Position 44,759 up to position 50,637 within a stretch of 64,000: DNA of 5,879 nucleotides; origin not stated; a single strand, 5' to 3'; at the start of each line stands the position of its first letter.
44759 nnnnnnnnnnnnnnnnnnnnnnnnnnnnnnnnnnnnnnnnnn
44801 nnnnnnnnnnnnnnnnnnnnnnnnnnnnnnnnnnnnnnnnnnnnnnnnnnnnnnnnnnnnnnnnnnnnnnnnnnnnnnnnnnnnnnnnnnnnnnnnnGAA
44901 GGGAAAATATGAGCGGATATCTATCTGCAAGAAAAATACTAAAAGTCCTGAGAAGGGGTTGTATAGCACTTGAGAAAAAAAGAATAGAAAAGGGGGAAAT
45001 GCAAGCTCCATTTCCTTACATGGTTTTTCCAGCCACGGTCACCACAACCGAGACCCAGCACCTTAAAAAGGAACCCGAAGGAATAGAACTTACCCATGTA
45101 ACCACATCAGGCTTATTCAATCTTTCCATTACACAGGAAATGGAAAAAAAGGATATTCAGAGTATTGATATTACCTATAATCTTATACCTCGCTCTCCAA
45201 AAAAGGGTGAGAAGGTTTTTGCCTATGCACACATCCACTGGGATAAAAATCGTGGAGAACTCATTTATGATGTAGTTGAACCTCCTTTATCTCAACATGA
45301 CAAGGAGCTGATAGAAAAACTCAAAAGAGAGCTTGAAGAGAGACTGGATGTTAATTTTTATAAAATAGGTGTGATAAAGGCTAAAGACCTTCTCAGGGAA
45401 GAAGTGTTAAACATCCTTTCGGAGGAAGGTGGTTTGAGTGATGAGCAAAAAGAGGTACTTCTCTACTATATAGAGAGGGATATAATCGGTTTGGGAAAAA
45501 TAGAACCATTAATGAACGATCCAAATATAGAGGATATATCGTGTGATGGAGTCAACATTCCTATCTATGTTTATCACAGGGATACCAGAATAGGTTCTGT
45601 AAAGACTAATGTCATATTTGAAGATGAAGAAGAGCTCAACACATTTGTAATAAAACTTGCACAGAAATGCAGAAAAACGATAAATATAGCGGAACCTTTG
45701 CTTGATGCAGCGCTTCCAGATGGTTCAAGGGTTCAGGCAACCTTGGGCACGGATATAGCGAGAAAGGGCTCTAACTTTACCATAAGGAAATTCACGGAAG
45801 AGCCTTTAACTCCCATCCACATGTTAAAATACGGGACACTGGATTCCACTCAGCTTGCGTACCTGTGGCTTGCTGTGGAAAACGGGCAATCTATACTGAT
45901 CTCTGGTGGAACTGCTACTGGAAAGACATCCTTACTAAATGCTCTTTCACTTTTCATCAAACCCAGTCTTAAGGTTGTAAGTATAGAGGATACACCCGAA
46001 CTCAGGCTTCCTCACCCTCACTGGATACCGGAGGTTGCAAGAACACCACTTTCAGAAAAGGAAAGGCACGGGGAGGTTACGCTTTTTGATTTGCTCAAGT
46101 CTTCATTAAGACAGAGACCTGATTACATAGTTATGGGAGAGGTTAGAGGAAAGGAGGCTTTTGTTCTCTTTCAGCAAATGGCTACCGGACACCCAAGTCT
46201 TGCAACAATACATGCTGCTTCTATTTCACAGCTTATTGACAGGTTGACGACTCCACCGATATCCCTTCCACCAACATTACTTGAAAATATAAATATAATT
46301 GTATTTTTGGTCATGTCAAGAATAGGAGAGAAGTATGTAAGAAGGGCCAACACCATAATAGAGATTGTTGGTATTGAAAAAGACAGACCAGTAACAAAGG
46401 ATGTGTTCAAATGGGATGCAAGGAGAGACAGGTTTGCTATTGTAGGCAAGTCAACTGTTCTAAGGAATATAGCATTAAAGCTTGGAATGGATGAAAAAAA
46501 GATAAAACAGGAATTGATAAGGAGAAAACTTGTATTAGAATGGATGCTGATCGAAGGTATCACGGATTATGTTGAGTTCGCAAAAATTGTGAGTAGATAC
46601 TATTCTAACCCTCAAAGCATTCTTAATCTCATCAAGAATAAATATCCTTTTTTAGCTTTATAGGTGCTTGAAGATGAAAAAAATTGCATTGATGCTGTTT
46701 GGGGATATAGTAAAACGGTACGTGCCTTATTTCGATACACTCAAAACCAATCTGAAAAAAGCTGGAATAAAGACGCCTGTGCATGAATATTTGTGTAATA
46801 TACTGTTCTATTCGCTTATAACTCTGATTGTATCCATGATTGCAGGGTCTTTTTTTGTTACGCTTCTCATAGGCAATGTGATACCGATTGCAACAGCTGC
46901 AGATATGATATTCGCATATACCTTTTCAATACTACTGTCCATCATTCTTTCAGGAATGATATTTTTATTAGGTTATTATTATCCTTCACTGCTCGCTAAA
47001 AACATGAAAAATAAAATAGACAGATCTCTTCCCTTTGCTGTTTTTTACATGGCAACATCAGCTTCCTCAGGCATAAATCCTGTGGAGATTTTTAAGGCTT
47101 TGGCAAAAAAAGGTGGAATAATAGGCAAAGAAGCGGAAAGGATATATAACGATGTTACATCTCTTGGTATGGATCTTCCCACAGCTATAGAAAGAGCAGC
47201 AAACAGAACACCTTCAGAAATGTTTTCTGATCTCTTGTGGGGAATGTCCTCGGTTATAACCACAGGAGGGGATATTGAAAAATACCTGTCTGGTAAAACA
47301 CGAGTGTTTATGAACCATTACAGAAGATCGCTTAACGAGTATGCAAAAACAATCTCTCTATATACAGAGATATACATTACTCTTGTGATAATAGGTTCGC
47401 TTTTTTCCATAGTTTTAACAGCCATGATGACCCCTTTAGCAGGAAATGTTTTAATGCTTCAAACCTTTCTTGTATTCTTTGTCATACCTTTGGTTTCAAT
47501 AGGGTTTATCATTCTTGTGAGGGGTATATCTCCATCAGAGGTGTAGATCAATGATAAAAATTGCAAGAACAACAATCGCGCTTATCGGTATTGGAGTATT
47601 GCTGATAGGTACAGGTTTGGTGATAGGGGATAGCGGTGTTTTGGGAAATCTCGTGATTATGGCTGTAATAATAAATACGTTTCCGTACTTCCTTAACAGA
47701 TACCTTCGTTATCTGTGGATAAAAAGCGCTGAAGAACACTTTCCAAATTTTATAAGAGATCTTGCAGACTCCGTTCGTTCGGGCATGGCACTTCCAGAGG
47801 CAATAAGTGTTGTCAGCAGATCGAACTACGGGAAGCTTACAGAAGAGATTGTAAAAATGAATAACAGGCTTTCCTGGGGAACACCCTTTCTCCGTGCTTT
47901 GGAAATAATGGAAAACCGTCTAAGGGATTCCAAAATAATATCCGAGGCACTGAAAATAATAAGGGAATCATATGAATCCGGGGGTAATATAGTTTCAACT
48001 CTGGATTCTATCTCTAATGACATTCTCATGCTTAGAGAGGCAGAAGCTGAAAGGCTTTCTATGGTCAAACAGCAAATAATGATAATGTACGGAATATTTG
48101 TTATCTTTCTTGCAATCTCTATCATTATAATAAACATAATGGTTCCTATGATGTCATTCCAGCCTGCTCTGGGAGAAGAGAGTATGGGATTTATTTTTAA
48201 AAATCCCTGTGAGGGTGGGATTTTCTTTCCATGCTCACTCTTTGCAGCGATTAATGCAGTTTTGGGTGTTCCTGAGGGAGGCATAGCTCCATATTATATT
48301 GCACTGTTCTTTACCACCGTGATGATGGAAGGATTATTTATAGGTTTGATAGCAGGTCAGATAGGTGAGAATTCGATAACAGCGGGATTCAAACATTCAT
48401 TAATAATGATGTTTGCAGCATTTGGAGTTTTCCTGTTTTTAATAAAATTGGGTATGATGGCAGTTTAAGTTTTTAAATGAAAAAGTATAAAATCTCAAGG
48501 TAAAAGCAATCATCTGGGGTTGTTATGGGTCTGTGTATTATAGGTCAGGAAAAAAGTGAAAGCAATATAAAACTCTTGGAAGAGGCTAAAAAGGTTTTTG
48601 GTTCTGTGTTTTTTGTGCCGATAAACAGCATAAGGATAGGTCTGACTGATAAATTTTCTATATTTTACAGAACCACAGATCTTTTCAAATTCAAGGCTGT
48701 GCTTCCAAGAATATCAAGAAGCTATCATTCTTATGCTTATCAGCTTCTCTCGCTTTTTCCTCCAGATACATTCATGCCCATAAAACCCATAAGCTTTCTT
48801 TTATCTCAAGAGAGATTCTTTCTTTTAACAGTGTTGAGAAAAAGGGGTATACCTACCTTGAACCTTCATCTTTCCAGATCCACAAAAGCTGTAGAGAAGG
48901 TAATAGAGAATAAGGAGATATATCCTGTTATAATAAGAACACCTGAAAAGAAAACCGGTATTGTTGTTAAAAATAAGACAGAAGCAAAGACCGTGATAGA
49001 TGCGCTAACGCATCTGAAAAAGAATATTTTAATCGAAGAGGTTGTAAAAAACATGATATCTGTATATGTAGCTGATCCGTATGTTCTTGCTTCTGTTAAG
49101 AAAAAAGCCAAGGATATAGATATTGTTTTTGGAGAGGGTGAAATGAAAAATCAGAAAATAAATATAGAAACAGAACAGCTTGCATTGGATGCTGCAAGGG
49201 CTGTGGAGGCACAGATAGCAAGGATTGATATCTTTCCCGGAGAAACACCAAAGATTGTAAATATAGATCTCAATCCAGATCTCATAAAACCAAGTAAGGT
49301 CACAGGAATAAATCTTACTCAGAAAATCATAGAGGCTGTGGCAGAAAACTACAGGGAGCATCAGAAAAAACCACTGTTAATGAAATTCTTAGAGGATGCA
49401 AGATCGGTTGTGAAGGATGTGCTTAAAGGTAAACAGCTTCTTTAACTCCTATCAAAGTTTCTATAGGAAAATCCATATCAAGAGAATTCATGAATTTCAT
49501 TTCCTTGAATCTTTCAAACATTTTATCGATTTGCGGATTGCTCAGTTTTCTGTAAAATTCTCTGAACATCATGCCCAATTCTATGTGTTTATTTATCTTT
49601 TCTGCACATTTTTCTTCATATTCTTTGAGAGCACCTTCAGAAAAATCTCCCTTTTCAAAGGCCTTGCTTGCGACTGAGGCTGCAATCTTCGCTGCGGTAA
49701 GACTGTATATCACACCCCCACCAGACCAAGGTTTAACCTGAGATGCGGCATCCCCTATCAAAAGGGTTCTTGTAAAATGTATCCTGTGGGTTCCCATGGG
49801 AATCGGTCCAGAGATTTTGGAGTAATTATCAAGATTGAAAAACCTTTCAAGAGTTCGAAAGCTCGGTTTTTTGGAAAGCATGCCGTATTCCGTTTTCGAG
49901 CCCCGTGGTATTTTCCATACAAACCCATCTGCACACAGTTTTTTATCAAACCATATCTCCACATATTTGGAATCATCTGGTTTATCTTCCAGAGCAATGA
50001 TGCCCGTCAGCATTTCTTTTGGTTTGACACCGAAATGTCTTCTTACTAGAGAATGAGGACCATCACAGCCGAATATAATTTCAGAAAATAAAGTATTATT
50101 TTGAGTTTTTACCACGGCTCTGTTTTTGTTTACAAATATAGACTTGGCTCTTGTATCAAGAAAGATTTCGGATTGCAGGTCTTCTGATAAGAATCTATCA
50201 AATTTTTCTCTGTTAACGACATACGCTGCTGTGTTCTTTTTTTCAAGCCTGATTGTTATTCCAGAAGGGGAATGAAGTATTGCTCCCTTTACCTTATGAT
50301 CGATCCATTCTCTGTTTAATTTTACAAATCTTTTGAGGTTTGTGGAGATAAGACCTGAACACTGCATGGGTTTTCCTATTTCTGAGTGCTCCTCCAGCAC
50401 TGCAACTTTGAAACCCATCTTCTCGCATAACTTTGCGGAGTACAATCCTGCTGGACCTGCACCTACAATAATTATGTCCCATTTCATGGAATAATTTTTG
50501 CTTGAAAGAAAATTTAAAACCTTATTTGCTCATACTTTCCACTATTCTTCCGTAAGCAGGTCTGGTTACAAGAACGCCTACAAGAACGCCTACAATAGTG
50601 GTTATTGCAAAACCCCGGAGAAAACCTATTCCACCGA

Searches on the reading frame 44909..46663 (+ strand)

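Call 7: search_protein_families(library=pfam, max_evalue=0.001, proteins=[window:44909-46663:+])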
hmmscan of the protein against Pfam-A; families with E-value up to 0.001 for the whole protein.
window:44909-46663:+ (584 aa): 3 families
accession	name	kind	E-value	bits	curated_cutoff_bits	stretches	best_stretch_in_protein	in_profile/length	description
PF00437.27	T2SSE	-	1.7e-32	113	24.9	1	234-448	37-257/370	Type II/IV secretion system protein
PF23989.1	PilB3_C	-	2.4e-05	24.8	27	1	514-572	9-67/83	PilB3-like, C-terminal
PF13521.12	AAA_28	-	0.00062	20.5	27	0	329-393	2-48/164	AAA domain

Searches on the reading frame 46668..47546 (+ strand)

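Call 7: search_protein_families(library=pfam, max_evalue=0.001, proteins=[window:46668-47546:+])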
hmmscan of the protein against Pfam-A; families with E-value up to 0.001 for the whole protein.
window:46668-47546:+ (292 aa): 1 family
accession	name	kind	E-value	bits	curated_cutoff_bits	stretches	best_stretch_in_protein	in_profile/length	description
PF00482.28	T2SSF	-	2.4e-15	57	25.2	1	127-250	4-124/125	Type II secretion system (T2SS), protein F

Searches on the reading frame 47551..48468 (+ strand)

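Call 7: search_protein_families(library=pfam, max_evalue=0.001, proteins=[window:47551-48468:+])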
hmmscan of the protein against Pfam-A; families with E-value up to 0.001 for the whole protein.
window:47551-48468:+ (305 aa): 1 family
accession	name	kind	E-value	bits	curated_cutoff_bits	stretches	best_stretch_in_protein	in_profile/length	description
PF00482.28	T2SSF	-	2.2e-19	70.1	25.2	1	67-194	1-124/125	Type II secretion system (T2SS), protein F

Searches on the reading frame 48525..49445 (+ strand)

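Call 7: search_protein_families(library=pfam, max_evalue=0.001, proteins=[window:48525-49445:+])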
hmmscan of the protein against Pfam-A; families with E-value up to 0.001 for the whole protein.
window:48525-49445:+ (306 aa): 2 families
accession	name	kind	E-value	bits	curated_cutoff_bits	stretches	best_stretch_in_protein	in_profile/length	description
PF08443.16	RimK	-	3.8e-17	62.9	21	1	98-272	5-188/188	RimK-like ATP-grasp domain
PF18030.7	Rimk_N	-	0.0002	22.1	26.4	1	1-78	1-80/94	RimK PreATP-grasp domain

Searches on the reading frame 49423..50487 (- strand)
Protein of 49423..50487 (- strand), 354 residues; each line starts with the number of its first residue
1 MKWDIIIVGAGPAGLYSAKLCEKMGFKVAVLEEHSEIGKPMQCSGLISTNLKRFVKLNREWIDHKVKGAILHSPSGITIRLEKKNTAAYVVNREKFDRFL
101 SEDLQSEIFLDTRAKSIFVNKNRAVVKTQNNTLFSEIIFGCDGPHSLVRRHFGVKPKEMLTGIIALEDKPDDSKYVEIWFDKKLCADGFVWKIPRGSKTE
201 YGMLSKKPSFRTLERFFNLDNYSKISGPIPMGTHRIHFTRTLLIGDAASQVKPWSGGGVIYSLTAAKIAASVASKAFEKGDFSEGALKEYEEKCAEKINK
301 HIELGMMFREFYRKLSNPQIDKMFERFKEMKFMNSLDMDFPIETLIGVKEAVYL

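Call 30: search_protein_families(library=pfam, max_evalue=0.001, proteins=[window:49423-50487:-])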
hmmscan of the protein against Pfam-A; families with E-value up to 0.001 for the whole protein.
window:49423-50487:- (354 aa): 10 families
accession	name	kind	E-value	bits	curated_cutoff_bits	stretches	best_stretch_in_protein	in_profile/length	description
PF01494.25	FAD_binding_3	-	1.9e-15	57.4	22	1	3-155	2-170/349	FAD binding domain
PF05834.18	Lycopene_cycl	-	5e-11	42.7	23.4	1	4-143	1-140/380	Lycopene cyclase protein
PF03486.20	HI0933_like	-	2.8e-08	33.9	50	1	4-61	2-59/244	HI0933-like protein Rossmann domain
PF13450.12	NAD_binding_8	-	2.7e-07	31.2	21.9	1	7-38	1-32/68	NAD(P)-binding Rossmann-like domain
PF01946.23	Thi4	-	3.6e-06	26.8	26.2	1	2-45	17-61/235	Thi4 family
PF13738.12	Pyr_redox_3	-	4.2e-05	23.4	30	1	6-136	1-126/305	Pyridine nucleotide-disulphide oxidoreductase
PF01134.28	GIDA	-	0.00011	21.8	22.1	1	4-135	1-141/391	Glucose inhibited division protein A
PF00890.30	FAD_binding_2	-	0.00019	21.2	20.4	1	4-39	1-36/414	FAD binding domain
PF12831.13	FAD_oxidored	-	0.00029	20.7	27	1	4-38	1-35/416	FAD dependent oxidoreductase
PF01266.30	DAO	-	0.00045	20.3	27.9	0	4-40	1-39/353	FAD dependent oxidoreductase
